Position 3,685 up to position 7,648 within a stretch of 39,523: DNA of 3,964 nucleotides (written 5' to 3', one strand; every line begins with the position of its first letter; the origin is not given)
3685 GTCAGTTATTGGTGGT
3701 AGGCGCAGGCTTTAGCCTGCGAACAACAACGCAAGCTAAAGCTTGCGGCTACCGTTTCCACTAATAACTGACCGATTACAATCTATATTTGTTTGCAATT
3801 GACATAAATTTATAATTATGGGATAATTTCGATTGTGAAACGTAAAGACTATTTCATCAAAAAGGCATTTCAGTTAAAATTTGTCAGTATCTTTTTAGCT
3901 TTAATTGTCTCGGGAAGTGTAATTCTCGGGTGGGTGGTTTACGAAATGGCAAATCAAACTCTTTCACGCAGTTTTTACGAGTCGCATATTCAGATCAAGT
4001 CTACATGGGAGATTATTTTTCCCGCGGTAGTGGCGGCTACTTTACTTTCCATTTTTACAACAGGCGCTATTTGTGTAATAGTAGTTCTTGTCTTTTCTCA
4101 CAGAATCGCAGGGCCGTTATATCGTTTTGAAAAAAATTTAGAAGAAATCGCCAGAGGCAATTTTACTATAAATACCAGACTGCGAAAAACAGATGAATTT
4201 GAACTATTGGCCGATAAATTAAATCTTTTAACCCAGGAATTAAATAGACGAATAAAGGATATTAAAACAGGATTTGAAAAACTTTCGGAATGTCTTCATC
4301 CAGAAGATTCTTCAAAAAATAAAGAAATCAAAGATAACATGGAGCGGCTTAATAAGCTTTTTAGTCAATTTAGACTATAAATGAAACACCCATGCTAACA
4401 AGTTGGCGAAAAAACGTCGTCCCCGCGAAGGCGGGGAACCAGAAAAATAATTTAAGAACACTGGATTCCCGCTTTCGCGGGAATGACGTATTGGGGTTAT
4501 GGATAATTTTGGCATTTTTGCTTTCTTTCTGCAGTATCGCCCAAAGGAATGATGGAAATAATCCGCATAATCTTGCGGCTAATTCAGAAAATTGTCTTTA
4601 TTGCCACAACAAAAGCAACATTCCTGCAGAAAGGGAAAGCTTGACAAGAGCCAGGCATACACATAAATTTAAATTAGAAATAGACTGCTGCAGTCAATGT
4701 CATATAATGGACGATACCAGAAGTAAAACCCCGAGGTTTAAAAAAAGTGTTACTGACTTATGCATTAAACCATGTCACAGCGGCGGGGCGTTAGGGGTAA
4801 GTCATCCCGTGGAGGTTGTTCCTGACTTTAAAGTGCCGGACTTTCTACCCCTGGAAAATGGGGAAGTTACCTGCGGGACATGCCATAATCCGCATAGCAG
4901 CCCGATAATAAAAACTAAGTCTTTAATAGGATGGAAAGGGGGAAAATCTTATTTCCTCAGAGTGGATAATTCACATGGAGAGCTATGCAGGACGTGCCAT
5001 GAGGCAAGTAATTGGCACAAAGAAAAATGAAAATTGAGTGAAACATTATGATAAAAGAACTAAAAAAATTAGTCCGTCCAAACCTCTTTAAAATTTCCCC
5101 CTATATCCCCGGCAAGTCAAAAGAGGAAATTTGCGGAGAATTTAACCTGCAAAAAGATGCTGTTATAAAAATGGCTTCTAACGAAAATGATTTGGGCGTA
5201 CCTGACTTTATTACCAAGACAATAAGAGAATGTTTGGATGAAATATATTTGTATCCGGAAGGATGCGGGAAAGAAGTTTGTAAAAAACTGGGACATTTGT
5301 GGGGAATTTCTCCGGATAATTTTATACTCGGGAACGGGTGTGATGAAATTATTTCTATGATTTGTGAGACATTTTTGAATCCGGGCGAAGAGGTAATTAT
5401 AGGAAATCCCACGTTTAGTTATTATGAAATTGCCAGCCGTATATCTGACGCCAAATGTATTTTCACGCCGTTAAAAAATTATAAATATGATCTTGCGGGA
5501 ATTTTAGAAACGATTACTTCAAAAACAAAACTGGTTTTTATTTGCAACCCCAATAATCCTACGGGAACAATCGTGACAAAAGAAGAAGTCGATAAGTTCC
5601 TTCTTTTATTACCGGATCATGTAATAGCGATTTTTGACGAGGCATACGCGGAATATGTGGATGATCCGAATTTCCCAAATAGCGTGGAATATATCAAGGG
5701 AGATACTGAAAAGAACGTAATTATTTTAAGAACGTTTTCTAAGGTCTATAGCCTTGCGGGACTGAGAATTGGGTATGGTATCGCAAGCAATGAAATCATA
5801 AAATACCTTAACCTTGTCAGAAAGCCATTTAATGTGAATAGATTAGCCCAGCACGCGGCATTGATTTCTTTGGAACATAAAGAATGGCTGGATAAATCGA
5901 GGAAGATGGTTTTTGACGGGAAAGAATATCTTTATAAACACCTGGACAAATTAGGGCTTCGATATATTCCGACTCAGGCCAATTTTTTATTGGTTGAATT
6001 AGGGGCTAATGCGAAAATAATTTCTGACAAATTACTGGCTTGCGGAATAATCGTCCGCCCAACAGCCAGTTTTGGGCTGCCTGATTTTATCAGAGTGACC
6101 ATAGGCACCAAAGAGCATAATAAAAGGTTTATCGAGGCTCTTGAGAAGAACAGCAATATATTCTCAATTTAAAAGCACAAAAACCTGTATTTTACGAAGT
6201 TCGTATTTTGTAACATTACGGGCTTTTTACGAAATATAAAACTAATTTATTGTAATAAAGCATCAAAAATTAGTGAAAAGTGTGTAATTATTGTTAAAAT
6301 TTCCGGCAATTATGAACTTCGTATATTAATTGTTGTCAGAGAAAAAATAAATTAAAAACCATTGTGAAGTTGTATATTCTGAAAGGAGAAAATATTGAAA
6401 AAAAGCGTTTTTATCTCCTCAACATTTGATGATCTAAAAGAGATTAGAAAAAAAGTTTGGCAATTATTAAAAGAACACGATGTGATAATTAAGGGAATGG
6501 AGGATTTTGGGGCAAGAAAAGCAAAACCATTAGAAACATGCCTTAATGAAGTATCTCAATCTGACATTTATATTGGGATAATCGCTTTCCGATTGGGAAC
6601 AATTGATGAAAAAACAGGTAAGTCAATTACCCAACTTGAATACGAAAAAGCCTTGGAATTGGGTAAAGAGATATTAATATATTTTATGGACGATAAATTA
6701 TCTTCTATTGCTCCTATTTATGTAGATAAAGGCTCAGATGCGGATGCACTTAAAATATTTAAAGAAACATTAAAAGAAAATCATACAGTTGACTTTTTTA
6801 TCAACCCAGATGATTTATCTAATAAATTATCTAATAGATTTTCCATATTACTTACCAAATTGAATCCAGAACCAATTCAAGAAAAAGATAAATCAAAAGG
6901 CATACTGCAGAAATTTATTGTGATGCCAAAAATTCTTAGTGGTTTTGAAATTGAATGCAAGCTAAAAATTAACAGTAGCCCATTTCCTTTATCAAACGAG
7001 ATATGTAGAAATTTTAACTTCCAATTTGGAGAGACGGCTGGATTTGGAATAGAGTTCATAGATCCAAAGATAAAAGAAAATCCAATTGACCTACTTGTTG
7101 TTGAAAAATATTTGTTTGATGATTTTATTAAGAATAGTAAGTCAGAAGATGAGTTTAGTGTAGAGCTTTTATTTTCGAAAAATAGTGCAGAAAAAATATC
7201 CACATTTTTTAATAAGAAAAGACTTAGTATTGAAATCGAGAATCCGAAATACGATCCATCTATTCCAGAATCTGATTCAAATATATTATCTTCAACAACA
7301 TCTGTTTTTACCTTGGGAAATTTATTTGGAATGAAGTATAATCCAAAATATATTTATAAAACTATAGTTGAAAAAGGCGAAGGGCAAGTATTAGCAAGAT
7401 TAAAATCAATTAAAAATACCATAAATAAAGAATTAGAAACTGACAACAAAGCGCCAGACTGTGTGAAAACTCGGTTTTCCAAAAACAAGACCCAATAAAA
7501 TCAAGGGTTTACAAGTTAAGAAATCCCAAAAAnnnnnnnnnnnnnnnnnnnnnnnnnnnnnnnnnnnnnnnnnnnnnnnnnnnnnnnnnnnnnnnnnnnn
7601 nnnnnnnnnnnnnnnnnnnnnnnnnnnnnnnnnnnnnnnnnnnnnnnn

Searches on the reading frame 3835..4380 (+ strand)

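Call 59: search_protein_families(library=pfam, proteins=[window:3835-4380:+], max_evalue=0.001)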
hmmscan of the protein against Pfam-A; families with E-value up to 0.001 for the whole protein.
window:3835-4380:+ (181 aa): 2 families
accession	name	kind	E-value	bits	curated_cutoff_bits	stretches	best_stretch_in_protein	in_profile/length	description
PF14523.12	Syntaxin_2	-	6.3e-05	23.4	26.5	1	89-177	3-84/134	Syntaxin-like protein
PF00672.30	HAMP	-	0.00052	20.7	25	0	87-137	2-52/53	HAMP domain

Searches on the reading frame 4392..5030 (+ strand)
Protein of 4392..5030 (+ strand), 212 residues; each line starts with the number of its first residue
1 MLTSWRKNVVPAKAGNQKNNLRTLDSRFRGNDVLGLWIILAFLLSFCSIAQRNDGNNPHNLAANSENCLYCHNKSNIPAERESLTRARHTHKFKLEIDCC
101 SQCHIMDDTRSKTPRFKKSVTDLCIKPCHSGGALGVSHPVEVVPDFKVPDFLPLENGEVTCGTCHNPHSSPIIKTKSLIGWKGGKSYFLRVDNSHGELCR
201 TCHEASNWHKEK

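Call 59: search_protein_families(library=pfam, proteins=[window:4392-5030:+], max_evalue=0.001)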
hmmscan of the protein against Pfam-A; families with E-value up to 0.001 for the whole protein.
window:4392-5030:+ (212 aa): 2 families
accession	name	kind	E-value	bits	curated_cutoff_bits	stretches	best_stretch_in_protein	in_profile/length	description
PF09699.15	Paired_CXXCH_1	-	3.3e-05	23.9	20.6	0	153-205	3-38/41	Doubled CXXCH motif (Paired_CXXCH_1)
PF14522.11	Cytochrome_C7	-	0.00019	21.6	24.8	0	157-207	12-52/67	Cytochrome c7 and related cytochrome c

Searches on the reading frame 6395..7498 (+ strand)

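Call 59: search_protein_families(library=pfam, proteins=[window:6395-7498:+], max_evalue=0.001)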
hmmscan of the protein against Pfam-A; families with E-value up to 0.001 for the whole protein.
window:6395-7498:+ (367 aa): 1 family
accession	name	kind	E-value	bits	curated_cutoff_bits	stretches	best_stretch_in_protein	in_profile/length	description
PF13271.11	DUF4062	-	9.6e-25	87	24.7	1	5-86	2-82/82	Domain of unknown function (DUF4062)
